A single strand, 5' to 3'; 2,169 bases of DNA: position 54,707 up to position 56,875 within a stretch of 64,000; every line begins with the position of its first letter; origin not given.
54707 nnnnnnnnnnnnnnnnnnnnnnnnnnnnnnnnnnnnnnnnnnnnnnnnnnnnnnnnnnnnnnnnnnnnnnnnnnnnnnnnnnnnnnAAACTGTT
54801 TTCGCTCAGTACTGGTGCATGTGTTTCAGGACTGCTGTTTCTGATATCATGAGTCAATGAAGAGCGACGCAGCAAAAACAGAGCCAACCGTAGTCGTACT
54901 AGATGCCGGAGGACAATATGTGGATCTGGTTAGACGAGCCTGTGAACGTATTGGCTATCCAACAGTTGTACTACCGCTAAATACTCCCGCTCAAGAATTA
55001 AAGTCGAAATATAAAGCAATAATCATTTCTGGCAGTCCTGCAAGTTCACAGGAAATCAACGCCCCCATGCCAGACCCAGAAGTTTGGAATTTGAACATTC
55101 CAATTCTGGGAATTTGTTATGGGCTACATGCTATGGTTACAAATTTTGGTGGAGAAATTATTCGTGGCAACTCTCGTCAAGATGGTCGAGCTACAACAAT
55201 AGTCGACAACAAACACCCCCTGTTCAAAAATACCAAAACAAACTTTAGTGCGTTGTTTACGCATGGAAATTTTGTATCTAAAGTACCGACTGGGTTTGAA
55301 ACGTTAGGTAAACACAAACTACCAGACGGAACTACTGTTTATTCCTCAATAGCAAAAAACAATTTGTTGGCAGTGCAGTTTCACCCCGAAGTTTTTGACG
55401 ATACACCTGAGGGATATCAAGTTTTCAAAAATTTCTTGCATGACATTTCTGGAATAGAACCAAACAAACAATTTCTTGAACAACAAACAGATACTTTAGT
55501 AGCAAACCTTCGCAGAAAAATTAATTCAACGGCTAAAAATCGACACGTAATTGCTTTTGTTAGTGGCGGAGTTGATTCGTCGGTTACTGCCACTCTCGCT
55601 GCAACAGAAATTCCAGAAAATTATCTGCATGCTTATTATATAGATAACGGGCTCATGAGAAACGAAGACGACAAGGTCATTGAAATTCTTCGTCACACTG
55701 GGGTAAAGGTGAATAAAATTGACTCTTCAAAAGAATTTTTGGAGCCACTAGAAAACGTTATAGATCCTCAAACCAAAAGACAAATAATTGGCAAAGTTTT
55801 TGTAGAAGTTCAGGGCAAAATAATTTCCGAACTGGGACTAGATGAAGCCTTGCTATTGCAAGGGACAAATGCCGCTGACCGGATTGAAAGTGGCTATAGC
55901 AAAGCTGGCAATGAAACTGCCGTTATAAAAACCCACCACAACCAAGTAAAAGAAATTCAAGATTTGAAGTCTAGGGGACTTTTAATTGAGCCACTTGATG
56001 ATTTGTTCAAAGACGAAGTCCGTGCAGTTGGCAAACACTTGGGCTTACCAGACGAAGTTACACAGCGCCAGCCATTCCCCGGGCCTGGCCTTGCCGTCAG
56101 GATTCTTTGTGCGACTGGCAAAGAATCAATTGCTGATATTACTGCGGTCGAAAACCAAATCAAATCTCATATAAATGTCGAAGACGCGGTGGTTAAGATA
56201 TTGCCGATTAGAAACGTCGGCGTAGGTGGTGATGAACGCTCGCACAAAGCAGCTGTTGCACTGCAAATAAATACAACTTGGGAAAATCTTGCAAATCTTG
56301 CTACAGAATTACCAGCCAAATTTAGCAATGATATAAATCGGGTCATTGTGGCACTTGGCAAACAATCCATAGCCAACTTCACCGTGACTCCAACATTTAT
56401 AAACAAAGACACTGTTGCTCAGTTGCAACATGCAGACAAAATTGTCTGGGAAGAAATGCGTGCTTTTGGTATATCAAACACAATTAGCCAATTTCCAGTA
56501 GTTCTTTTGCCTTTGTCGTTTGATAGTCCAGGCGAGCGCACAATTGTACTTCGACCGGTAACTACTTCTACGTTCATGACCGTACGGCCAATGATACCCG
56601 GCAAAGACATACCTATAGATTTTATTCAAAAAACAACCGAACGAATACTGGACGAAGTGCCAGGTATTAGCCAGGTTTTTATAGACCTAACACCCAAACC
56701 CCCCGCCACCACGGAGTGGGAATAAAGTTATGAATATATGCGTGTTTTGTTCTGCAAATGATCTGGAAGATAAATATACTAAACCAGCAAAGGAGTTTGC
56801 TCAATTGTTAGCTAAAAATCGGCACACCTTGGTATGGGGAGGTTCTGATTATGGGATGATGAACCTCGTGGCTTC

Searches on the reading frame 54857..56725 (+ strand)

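Call 42: search_protein_families(library=pfam, proteins=[window:54857-56725:+], max_evalue=0.00001)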
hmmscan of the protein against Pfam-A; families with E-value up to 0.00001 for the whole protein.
window:54857-56725:+ (622 aa): 4 families
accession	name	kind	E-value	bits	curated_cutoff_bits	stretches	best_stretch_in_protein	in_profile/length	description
PF00117.34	GATase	-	8.3e-33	114.1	22.8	1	13-196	1-189/190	Glutamine amidotransferase class-I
PF00958.27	GMP_synt_C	-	6.7e-20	71.4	27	1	532-621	1-92/92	GMP synthase C terminal domain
PF02540.23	NAD_synthase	-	1.2e-08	34.9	21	0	213-347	4-137/242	NAD synthase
PF07722.19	Peptidase_C26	-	2.1e-06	28.1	20.5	0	77-178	102-219/219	Peptidase C26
